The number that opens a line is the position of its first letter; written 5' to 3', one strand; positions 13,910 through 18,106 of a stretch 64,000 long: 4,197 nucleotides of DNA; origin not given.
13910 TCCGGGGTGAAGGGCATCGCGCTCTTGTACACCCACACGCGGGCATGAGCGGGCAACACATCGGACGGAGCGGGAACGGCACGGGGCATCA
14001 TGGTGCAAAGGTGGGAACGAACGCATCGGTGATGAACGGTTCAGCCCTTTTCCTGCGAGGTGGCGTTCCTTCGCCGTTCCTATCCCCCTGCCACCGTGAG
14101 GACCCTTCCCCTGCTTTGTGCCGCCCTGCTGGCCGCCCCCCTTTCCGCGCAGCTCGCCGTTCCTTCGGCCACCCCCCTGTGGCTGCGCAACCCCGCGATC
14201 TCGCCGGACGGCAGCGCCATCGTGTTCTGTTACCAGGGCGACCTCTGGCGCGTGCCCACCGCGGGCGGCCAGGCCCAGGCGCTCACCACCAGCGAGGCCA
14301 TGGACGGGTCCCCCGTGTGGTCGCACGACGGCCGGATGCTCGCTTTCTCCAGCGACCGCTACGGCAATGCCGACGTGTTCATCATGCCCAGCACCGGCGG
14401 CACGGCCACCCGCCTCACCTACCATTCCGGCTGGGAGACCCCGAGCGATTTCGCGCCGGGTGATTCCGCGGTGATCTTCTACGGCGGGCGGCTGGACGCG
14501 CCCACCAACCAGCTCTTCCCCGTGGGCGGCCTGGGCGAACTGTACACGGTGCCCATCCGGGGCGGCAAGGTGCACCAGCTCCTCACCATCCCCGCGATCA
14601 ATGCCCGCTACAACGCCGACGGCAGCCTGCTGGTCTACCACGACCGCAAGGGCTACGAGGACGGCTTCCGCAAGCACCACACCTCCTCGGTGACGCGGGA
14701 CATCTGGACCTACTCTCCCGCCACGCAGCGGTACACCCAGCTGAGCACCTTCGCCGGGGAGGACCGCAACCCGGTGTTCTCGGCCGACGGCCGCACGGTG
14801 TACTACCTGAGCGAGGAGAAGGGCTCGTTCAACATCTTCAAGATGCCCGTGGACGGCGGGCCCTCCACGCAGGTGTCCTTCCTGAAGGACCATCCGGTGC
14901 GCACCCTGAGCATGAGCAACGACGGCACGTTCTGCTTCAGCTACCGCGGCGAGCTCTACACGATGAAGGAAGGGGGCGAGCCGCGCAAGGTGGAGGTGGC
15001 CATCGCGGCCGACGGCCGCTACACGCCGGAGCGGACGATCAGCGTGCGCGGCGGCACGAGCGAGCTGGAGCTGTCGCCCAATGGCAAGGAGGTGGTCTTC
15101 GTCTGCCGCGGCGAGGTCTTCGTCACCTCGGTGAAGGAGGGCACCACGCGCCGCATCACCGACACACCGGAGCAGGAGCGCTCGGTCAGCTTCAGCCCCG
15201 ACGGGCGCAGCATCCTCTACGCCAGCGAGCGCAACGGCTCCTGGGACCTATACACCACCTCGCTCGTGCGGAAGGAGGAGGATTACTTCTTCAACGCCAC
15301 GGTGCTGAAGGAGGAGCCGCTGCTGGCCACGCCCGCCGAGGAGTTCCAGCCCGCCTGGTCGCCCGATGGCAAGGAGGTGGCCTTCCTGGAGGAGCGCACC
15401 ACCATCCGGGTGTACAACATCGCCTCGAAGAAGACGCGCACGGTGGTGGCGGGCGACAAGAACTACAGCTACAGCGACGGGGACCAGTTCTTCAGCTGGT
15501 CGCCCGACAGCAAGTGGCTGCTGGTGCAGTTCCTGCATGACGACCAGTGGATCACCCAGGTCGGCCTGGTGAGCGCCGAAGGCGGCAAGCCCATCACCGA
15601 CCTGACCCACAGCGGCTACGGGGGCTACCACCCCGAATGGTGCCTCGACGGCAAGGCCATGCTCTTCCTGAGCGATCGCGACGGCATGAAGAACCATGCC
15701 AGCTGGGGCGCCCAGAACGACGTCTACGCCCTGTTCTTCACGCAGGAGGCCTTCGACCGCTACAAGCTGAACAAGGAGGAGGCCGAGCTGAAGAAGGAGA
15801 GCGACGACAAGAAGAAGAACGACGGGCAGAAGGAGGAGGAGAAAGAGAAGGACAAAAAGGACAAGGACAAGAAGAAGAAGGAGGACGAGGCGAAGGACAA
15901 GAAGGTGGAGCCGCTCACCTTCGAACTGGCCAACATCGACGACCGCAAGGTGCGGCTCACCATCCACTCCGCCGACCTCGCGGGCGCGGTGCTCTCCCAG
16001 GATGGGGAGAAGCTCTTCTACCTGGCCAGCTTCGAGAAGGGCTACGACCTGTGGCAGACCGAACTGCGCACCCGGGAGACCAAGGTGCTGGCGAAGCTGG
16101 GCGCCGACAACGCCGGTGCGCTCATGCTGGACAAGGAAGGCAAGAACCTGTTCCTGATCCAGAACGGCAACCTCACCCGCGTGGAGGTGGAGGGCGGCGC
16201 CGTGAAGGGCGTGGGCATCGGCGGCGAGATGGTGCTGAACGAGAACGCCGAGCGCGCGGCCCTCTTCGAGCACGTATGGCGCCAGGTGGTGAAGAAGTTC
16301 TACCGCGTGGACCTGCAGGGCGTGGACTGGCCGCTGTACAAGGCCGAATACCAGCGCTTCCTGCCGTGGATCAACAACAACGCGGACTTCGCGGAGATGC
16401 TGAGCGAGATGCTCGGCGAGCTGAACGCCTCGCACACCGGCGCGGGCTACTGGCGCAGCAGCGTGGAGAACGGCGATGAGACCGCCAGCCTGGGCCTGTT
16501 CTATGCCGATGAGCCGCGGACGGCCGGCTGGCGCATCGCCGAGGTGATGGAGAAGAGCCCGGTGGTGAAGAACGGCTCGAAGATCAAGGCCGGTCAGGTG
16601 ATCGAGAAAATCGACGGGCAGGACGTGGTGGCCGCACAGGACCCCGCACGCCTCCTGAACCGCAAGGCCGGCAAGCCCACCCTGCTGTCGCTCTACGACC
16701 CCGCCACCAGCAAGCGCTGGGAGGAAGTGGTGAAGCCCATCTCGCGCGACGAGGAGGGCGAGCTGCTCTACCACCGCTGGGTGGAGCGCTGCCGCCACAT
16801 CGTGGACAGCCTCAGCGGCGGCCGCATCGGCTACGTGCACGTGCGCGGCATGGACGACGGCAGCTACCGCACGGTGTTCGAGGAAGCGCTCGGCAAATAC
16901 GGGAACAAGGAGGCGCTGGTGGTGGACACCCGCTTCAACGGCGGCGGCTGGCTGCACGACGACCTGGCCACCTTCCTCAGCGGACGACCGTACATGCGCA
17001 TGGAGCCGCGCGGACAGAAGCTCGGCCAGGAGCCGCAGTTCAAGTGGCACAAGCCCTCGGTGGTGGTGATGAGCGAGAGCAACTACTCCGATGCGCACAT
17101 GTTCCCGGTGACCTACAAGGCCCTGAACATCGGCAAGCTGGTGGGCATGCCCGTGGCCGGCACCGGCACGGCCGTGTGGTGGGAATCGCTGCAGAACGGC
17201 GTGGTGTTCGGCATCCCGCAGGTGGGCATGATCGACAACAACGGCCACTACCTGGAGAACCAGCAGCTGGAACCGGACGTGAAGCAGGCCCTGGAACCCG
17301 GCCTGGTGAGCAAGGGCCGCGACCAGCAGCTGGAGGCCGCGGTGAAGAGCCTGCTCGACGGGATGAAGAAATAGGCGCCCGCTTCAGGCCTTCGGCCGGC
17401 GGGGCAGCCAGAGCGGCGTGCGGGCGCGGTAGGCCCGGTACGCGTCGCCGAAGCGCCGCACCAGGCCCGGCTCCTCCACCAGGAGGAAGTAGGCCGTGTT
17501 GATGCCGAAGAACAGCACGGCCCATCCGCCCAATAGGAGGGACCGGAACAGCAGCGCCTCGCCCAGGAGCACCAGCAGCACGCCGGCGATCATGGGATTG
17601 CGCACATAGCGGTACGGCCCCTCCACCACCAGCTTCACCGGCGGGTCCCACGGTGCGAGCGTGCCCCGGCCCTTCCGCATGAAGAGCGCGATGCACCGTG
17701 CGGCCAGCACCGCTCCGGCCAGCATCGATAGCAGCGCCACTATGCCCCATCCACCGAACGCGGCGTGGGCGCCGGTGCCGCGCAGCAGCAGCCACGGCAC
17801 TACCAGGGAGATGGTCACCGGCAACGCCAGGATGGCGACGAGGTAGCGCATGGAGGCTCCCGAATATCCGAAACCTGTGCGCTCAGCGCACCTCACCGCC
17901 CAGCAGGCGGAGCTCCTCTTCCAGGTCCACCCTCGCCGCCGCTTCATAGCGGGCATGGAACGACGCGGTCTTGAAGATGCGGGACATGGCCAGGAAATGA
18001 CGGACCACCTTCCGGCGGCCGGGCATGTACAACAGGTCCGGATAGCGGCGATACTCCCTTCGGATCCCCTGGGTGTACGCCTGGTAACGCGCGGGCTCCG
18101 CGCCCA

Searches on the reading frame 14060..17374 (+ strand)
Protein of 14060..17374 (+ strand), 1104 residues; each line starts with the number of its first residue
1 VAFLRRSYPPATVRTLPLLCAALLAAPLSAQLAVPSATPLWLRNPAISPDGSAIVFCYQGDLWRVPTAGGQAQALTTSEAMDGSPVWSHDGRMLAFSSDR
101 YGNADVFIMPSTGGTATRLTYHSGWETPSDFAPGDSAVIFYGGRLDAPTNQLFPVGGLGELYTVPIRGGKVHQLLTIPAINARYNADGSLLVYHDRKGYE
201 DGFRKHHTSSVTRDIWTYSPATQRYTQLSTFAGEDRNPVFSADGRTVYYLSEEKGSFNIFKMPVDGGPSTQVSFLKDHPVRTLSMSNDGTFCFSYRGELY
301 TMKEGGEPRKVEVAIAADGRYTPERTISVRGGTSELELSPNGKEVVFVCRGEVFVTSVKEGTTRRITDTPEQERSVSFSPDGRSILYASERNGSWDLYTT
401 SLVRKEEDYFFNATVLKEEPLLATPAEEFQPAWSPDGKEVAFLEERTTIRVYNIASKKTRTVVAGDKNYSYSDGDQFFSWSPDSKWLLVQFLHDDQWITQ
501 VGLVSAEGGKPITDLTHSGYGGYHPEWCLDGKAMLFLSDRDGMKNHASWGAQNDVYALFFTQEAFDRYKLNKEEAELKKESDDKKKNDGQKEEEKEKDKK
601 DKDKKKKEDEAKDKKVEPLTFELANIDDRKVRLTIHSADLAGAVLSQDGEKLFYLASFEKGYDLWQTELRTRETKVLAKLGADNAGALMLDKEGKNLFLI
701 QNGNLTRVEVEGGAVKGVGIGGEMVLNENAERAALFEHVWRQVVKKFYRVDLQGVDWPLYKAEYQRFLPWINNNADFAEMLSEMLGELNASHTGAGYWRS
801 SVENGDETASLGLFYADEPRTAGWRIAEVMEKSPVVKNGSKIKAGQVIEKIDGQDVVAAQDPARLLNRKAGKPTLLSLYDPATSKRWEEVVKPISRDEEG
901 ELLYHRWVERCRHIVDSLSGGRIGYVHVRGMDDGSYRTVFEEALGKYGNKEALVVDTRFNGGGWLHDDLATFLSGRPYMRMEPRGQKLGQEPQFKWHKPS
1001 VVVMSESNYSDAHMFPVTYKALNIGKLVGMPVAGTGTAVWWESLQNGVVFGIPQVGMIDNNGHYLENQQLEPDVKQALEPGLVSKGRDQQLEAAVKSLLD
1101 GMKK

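Call 51: search_protein_families(library=pfam, proteins=[window:14060-17374:+], max_evalue=0.05)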
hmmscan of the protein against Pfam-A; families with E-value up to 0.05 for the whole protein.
window:14060-17374:+ (1104 aa): 9 families
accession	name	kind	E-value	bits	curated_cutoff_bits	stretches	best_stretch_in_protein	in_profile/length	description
PF07676.18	PD40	-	6.4e-47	157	20.9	5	364-398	2-37/38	WD40-like Beta Propeller Repeat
PF03572.23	Peptidase_S41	-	9.7e-22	77.7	24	1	922-1075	1-164/165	Peptidase family S41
PF14684.11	Tricorn_C1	-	1.8e-17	63.4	24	1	729-786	2-59/59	Tricorn protease C1 domain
PF00930.27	DPPIV_N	-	6.8e-12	45.2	22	1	333-516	45-227/354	Dipeptidyl peptidase IV (DPP IV) N-terminal region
PF25174.1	Beta-prop_THOC3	-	2.1e-10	40.5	305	1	422-490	85-147/272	THOC3 beta-propeller domain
PF14685.13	PDZ_Tricorn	-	1.8e-07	31.5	25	1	830-883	28-81/88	Tricorn protease PDZ domain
PF14583.12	Pectate_lyase22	-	0.00024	20.4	30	0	635-710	33-109/386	Oligogalacturonate lyase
PF00595.29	PDZ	-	0.0072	17.1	23.2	1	816-872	17-74/81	PDZ domain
PF10647.15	Gmad1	-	0.012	16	20.5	0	40-91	23-76/251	Lipoprotein LpqB beta-propeller domain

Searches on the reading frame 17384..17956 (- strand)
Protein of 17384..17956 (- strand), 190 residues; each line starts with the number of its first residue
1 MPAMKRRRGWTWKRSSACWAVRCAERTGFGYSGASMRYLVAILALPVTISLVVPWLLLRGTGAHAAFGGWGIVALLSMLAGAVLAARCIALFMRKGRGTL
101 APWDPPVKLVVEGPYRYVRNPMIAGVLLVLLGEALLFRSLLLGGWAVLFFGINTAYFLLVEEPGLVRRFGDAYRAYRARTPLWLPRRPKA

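Call 51: search_protein_families(library=pfam, proteins=[window:17384-17956:-], max_evalue=0.05)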
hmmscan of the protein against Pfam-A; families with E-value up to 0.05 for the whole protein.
window:17384-17956:- (190 aa): 2 families
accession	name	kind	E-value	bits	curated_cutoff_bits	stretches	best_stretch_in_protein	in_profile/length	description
PF04191.18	PEMT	-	3.3e-10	40.8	25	1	108-171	41-104/105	Phospholipid methyltransferase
PF04140.19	ICMT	-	0.04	14.8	24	0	107-157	33-81/95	Isoprenylcysteine carboxyl methyltransferase (ICMT) family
